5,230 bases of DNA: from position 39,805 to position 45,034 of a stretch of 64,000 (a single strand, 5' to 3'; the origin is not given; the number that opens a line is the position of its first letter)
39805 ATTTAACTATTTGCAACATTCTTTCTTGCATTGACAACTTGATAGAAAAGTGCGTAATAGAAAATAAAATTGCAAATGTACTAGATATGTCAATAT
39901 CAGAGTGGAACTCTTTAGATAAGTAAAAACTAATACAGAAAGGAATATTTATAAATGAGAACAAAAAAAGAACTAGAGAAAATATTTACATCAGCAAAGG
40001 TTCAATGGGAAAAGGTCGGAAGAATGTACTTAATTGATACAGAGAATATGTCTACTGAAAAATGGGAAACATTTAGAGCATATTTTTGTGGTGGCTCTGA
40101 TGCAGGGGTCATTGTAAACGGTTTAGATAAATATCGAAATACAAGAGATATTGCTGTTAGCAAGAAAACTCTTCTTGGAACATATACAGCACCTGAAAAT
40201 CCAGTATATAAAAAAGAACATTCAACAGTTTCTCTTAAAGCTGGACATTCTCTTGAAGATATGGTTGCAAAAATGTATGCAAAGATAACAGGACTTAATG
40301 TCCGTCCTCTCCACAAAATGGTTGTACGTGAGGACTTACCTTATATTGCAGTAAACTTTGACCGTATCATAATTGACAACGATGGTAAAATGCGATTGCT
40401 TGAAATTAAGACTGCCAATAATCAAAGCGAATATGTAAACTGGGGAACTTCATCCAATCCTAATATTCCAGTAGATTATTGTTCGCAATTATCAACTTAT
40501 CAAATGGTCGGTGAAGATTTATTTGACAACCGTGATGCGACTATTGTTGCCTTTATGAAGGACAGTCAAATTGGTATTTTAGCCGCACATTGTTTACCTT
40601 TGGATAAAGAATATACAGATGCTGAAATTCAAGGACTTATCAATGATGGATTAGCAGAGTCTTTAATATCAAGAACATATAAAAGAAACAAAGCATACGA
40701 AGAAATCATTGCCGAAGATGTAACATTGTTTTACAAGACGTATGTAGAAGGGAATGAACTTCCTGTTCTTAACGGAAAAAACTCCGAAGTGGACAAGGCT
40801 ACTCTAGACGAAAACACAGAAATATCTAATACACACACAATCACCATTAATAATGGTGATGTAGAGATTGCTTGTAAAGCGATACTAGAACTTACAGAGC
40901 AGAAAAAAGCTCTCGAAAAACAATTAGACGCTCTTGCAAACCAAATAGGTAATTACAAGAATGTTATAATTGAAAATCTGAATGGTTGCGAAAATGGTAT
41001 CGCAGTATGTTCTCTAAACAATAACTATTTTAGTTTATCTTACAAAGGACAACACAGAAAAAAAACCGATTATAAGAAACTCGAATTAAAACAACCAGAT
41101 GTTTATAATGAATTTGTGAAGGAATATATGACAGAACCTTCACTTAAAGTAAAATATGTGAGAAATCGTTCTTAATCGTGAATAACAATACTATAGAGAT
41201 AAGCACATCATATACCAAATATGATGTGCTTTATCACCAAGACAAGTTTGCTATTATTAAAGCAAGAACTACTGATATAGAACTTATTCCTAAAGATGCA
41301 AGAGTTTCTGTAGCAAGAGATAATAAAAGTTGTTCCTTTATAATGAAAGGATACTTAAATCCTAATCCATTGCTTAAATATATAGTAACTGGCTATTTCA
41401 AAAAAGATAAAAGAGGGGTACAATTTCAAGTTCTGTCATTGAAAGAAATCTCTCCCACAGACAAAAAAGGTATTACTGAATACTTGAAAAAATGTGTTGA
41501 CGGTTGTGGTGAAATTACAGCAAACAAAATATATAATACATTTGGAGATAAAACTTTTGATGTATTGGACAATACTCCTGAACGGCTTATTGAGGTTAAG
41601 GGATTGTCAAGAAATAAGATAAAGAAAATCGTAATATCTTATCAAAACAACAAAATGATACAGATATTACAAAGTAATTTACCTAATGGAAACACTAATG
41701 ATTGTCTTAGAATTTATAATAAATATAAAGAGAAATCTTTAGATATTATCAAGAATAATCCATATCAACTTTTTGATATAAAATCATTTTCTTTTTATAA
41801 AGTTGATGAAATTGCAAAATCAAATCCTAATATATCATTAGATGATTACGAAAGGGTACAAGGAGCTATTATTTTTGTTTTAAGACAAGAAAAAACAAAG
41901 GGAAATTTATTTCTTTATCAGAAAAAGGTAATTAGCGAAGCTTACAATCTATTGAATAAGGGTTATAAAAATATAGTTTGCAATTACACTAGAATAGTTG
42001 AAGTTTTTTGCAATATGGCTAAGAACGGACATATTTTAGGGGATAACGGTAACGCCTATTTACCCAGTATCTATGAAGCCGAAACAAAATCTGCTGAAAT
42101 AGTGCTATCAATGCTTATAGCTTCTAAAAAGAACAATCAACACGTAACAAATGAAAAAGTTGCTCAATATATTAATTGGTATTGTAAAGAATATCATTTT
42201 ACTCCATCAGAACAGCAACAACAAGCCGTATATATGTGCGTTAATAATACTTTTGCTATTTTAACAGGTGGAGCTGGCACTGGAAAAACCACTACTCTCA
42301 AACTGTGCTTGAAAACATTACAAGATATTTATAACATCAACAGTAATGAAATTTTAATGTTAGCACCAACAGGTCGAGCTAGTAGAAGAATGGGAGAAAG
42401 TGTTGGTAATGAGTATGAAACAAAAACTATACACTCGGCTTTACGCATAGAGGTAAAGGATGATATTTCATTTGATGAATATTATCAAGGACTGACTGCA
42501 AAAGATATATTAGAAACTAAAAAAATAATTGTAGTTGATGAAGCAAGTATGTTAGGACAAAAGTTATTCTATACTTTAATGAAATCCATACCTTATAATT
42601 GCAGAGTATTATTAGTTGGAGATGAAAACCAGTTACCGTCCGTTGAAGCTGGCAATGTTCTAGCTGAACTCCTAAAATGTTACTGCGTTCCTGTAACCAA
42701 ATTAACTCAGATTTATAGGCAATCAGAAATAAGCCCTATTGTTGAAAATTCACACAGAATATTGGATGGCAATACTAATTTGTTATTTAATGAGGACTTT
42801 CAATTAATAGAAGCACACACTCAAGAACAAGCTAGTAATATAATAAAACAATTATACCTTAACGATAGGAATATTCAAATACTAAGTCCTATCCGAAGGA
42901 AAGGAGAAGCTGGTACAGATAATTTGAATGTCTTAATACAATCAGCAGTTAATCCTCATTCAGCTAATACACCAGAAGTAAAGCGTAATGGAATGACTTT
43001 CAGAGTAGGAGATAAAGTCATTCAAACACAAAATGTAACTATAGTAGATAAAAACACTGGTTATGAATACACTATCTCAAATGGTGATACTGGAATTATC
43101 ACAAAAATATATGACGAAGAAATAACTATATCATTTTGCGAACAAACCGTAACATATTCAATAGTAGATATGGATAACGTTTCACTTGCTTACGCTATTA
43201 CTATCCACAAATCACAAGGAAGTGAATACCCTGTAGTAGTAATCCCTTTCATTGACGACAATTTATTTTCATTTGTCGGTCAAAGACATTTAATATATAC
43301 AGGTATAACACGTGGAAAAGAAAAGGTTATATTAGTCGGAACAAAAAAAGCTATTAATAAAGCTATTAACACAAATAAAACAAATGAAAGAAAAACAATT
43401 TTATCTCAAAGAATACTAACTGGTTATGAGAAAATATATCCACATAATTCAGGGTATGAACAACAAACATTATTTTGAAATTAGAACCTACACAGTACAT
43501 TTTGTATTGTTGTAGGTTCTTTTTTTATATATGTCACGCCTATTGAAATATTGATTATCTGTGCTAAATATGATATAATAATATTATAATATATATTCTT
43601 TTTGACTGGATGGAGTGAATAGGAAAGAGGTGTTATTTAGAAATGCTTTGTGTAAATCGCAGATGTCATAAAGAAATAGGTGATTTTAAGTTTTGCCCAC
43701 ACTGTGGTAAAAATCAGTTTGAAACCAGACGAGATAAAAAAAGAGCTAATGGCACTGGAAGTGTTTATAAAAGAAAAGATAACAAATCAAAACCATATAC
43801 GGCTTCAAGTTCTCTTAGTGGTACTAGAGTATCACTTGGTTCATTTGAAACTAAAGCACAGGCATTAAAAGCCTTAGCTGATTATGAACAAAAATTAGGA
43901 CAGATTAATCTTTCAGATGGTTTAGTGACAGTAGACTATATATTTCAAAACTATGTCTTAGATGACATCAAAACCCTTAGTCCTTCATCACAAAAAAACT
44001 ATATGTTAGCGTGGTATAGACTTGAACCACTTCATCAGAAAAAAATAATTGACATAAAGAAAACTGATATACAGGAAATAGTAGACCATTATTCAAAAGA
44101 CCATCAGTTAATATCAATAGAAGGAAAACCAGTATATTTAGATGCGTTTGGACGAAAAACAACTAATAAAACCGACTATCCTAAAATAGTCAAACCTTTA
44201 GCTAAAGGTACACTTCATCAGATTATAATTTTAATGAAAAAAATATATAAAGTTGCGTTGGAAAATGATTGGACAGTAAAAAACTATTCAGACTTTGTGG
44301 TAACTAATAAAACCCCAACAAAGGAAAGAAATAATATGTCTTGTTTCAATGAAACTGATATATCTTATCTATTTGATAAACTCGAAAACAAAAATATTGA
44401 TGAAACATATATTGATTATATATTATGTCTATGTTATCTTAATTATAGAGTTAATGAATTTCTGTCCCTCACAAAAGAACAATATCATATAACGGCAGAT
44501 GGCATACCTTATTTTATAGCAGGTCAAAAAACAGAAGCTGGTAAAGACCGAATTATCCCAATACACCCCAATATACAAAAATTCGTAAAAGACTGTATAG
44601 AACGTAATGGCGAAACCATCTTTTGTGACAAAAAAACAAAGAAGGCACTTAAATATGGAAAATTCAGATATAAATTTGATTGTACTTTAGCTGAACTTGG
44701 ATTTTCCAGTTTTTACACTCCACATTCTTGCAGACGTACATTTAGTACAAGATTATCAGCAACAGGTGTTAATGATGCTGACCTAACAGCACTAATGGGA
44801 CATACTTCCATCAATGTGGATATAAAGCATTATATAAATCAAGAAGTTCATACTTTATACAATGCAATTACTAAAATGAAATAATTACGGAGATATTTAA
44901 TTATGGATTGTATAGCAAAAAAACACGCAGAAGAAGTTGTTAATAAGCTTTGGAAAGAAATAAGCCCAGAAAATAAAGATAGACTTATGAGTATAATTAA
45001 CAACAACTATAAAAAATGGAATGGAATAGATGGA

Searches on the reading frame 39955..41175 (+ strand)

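Call 12: search_protein_families(library=pfam, proteins=[window:39955-41175:+], max_evalue=0.001)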
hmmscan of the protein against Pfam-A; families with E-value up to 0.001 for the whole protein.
window:39955-41175:+ (406 aa): 1 family
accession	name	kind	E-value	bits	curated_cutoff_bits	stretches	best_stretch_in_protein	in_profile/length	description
PF09588.16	YqaJ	-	2e-16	61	22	1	36-184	1-145/150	YqaJ-like viral recombinase domain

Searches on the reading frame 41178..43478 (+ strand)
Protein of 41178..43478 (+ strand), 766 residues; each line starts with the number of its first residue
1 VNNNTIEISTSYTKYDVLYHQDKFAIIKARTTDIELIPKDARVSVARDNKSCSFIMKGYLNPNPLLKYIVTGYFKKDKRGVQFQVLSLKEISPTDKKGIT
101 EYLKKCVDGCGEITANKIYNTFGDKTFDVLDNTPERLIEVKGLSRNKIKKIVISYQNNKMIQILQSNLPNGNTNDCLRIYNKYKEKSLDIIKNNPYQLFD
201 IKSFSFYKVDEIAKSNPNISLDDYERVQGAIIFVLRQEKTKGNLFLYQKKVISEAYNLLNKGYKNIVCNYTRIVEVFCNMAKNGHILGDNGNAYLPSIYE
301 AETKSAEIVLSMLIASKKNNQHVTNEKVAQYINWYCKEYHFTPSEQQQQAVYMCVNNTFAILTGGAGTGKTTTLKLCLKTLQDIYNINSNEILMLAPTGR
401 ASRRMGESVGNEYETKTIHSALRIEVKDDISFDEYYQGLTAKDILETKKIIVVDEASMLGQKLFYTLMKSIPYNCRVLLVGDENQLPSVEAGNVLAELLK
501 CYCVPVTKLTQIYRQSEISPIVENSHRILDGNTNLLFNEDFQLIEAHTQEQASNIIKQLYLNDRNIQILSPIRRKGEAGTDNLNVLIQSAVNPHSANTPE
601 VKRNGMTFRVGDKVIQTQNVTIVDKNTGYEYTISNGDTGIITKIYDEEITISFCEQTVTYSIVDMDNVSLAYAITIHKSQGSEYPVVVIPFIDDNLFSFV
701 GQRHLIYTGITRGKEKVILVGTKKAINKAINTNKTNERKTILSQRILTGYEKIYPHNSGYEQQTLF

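Call 12: search_protein_families(library=pfam, proteins=[window:41178-43478:+], max_evalue=0.001)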
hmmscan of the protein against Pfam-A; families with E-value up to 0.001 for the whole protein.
window:41178-43478:+ (766 aa): 12 families
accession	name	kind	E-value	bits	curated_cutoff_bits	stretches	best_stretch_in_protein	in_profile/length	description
PF13604.12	AAA_30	-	2.4e-36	125.7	27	1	344-539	3-175/191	AAA domain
PF13245.12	AAA_19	-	7.1e-34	117.3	25.1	1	347-489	1-132/134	AAA domain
PF14490.11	HHH_RecD2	-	1.7e-22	79.6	27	1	170-245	16-92/92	ATP-dependent RecD2 DNA helicase HHH domain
PF13538.12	UvrD_C_2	-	6.5e-15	55.2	27.4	1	670-720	1-52/52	UvrD-like helicase C-terminal domain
PF18335.7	SH3_13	-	3.7e-14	52.7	41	1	583-653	1-65/65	ATP-dependent RecD-like DNA helicase SH3 domain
PF01443.25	Viral_helicase1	-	6.9e-11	42.8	21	0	664-720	178-227/228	Viral superfamily 1 RNA helicase core domain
PF13086.12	AAA_11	-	1.2e-08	35.5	27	1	345-446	4-111/257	AAA domain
PF05970.20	PIF1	-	2.4e-07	31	25.9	1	356-470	21-125/223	PIF1-like helicase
PF13401.12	AAA_22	-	8.8e-07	29.7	27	1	357-483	5-124/130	AAA domain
PF00580.27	UvrD-helicase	-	2.7e-06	27.7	23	1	345-417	3-73/271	UvrD/REP helicase N-terminal domain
PF05127.21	NAT10_TcmA_helicase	-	1.7e-05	25.2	22.7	1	361-470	1-112/176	RNA cytidine acetyltransferase NAT10/TcmA, helicase domain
PF02562.22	PhoH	-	9.8e-05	22.4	27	0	344-465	6-137/205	PhoH-like protein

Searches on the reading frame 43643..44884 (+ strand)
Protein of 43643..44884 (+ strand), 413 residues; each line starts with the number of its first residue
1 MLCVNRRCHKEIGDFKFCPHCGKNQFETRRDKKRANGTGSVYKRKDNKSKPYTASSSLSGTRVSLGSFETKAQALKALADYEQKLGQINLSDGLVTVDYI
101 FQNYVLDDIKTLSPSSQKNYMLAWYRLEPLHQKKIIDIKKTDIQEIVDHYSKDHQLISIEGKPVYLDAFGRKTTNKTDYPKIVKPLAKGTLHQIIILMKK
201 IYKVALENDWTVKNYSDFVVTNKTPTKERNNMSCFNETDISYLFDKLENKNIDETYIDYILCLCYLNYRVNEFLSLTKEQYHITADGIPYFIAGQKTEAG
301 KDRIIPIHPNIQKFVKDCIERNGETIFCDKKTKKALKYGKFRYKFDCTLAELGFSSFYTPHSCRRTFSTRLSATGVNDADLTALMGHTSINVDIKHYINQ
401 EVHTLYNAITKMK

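Call 12: search_protein_families(library=pfam, proteins=[window:43643-44884:+], max_evalue=0.001)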
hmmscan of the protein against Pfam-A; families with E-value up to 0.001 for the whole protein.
window:43643-44884:+ (413 aa): 1 family
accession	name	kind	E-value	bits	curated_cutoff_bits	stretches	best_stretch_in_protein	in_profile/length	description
PF00589.27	Phage_integrase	-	8.8e-16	58.6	27.1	1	237-400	5-168/172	Phage integrase family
